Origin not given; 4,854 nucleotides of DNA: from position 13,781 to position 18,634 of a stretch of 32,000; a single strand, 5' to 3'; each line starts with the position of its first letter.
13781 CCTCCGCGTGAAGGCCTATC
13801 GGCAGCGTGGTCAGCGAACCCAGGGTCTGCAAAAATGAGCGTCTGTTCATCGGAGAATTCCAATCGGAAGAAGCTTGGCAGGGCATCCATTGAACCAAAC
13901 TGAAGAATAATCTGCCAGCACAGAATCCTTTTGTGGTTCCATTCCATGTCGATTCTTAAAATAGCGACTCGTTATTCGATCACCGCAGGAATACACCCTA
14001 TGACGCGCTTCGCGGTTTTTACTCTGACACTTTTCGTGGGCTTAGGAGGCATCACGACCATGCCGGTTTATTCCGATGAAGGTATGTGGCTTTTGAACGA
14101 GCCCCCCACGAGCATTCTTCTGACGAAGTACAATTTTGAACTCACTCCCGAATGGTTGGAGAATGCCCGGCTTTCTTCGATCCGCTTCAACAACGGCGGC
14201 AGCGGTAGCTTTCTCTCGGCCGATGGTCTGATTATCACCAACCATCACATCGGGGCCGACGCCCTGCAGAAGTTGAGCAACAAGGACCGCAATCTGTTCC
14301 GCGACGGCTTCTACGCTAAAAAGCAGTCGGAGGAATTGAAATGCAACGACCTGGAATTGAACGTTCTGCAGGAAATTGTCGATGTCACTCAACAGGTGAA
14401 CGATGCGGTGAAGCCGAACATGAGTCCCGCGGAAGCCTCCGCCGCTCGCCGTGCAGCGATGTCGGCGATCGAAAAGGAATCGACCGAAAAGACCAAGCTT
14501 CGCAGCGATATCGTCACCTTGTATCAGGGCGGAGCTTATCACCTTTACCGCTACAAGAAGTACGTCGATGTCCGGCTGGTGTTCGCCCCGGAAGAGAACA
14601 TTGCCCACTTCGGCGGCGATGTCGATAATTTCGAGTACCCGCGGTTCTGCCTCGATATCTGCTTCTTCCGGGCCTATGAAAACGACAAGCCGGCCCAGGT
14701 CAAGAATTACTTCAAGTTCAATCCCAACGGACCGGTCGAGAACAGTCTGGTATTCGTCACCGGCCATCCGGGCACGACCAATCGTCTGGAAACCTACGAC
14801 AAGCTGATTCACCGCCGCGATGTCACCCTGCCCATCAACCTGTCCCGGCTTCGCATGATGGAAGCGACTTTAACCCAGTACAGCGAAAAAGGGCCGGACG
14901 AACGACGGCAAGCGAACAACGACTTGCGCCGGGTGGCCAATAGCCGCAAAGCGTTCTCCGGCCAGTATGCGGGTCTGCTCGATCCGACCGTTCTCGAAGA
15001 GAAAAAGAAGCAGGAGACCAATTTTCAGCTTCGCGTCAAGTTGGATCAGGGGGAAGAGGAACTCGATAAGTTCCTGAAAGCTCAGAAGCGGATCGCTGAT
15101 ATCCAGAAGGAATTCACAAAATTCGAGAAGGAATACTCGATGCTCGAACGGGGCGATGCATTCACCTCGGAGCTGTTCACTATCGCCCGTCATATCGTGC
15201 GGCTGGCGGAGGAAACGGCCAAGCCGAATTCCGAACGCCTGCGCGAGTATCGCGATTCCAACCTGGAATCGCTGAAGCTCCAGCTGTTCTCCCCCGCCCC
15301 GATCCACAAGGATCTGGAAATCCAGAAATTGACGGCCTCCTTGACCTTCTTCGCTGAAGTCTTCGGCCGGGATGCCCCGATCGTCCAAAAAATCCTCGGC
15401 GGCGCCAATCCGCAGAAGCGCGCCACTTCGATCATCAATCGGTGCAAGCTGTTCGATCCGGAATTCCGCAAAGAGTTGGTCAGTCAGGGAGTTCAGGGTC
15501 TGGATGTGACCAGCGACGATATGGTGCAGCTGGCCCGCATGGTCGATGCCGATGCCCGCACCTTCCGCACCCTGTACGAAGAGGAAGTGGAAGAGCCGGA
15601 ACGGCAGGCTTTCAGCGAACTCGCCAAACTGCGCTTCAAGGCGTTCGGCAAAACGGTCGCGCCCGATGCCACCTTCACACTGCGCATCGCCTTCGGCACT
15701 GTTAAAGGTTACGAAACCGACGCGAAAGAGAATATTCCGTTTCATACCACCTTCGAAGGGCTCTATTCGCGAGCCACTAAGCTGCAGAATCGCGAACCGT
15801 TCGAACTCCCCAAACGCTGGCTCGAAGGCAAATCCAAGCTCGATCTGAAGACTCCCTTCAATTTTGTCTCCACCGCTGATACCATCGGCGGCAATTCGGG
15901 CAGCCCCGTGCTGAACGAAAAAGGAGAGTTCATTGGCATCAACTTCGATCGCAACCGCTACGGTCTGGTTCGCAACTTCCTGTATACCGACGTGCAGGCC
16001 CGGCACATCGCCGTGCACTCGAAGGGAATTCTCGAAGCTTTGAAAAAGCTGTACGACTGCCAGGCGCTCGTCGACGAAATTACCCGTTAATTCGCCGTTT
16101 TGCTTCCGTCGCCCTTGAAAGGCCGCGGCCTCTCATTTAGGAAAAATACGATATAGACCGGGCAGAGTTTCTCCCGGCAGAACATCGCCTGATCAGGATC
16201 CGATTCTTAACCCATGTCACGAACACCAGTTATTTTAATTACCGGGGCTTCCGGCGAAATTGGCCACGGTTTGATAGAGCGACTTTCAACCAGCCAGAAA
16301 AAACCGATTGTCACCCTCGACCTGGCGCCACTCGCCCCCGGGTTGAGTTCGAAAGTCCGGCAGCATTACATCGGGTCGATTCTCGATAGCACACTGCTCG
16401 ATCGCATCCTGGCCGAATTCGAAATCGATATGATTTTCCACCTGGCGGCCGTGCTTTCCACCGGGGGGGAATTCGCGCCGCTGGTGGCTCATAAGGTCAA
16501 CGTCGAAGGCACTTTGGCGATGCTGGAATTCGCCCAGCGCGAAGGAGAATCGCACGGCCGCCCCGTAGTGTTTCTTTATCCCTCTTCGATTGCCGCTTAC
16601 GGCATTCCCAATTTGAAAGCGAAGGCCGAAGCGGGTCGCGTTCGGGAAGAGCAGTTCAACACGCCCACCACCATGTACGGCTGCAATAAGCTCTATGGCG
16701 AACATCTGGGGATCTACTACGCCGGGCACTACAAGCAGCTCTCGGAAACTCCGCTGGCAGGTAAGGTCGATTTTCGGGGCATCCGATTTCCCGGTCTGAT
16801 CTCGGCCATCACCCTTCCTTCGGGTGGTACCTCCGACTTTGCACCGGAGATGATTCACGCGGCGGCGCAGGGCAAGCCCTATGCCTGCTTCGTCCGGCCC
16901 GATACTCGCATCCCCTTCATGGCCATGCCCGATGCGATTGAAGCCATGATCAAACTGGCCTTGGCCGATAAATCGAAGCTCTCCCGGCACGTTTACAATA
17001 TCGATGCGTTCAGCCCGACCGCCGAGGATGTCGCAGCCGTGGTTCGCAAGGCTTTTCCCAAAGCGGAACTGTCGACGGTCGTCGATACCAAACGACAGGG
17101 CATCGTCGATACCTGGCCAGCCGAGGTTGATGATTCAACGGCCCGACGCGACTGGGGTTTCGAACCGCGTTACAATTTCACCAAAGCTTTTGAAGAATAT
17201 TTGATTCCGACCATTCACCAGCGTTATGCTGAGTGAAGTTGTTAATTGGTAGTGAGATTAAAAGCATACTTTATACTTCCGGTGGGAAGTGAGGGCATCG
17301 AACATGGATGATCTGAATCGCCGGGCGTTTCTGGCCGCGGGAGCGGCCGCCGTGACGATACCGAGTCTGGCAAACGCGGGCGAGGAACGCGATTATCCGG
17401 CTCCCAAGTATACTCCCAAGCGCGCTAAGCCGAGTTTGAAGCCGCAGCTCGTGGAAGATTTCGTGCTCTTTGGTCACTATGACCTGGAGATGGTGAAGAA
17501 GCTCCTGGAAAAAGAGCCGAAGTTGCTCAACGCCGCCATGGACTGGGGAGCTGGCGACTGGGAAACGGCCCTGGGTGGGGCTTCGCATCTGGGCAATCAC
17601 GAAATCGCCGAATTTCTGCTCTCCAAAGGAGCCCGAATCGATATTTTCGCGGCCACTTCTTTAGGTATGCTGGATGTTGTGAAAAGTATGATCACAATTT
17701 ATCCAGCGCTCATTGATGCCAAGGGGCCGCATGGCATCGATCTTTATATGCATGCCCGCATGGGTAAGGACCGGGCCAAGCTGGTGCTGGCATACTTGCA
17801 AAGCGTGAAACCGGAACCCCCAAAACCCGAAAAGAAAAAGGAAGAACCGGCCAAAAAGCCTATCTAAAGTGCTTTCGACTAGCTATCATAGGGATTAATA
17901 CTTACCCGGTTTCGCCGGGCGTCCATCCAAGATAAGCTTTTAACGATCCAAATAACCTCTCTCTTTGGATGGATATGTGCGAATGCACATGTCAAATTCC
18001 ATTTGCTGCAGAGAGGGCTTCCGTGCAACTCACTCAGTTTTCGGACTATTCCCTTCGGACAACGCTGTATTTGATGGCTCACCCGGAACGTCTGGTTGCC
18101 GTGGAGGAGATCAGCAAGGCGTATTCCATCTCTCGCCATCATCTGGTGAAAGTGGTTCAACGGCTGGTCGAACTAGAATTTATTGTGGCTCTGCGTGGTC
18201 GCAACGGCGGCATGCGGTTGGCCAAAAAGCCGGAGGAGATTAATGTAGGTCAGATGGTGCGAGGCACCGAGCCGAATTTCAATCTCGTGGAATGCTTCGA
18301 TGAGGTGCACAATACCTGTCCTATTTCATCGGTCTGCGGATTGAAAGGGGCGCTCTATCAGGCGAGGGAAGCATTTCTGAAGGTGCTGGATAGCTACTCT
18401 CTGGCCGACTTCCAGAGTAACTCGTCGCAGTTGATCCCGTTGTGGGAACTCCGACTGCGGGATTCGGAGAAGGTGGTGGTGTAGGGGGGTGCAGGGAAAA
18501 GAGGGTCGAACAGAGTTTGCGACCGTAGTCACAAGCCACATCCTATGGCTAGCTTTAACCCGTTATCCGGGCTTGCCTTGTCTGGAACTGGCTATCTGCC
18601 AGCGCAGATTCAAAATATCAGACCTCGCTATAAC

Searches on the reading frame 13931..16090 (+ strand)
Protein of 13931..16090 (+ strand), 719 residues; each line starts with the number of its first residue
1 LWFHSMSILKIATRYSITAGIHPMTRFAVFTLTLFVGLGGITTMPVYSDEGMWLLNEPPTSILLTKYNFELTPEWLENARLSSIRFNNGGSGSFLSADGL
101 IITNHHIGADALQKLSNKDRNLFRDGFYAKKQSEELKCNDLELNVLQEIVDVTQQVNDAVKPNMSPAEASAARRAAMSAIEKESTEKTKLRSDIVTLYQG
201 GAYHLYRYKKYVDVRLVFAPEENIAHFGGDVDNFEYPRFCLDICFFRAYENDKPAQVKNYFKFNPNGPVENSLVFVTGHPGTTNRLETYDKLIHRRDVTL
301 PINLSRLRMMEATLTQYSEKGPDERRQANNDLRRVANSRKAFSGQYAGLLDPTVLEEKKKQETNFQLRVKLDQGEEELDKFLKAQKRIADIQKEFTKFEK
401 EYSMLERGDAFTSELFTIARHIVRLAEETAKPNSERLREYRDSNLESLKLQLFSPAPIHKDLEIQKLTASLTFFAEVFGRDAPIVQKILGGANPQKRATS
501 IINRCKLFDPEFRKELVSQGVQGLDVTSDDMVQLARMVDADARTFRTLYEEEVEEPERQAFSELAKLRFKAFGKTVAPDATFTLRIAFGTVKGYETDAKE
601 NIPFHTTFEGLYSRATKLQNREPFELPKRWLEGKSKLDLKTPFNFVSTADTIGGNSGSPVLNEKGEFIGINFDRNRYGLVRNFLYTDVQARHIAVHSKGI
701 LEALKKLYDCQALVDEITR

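Call 7: search_protein_families(library=pfam, proteins=[window:13931-16090:+], max_evalue=0.001)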
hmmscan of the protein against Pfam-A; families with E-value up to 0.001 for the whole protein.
window:13931-16090:+ (719 aa): 3 families
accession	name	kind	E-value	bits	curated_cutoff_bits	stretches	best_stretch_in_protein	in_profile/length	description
PF10459.15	Peptidase_S46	-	2.9e-195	651.4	22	1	48-718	1-697/698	Peptidase S46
PF13365.12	Trypsin_2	-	2.8e-10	41.5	27.6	1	646-670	120-144/144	Trypsin-like peptidase domain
PF00089.32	Trypsin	-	4.3e-05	23.9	20.6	0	649-672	173-196/220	Trypsin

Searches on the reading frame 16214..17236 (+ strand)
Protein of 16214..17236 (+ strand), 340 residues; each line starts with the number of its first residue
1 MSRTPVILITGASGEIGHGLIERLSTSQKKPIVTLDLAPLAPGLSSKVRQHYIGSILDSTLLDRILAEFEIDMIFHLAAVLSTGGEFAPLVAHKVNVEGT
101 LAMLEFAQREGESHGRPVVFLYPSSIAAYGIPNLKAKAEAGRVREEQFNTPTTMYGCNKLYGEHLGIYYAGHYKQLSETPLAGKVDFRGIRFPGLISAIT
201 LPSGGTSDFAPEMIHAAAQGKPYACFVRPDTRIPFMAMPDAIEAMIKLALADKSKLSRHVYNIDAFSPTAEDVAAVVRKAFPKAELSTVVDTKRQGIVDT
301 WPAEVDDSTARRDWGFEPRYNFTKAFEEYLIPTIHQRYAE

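Call 7: search_protein_families(library=pfam, proteins=[window:16214-17236:+], max_evalue=0.001)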
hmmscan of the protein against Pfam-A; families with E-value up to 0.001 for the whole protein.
window:16214-17236:+ (340 aa): 6 families
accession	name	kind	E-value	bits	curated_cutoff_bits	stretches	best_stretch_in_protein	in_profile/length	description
PF01370.27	Epimerase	-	1.4e-24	87.3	20.9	1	7-263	1-239/240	NAD dependent epimerase/dehydratase family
PF16363.11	GDP_Man_Dehyd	-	1.4e-17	64.6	27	1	8-174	1-172/332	GDP-mannose 4,6 dehydratase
PF02719.21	Polysacc_synt_2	-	3.3e-09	36.8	20.2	1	7-110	1-118/293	Polysaccharide biosynthesis protein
PF01073.25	3Beta_HSD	-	6.7e-09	35.6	22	1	8-164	1-155/280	3-beta hydroxysteroid dehydrogenase/isomerase family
PF07993.18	NAD_binding_4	-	2.3e-08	34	20.1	1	70-136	88-146/258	Male sterility protein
PF04321.23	RmlD_sub_bind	-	1.4e-05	24.8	27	1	7-164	3-134/287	RmlD substrate binding domain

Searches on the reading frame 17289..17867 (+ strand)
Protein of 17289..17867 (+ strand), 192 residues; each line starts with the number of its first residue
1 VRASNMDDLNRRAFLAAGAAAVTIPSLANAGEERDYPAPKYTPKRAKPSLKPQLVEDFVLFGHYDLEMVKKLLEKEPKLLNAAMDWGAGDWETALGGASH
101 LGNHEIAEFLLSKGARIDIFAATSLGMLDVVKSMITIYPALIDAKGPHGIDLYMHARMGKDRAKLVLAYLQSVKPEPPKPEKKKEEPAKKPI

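Call 7: search_protein_families(library=pfam, proteins=[window:17289-17867:+], max_evalue=0.001)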
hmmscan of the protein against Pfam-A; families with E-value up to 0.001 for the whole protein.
window:17289-17867:+ (192 aa): 2 families
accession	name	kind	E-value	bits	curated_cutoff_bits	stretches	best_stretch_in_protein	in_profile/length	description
PF12796.13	Ank_2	-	0.00037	21.4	27.3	0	65-118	41-87/90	Ankyrin repeats (3 copies)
PF00023.36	Ank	-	0.0004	21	21.1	0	93-119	4-30/33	Ankyrin repeat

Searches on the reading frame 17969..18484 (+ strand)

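Call 7: search_protein_families(library=pfam, proteins=[window:17969-18484:+], max_evalue=0.001)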
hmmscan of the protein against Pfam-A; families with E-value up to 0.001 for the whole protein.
window:17969-18484:+ (171 aa): 1 family
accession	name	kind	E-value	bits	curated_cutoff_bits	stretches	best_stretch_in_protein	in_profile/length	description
PF02082.26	Rrf2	-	1.1e-32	113.4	30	1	21-148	1-129/132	Iron-dependent Transcriptional regulator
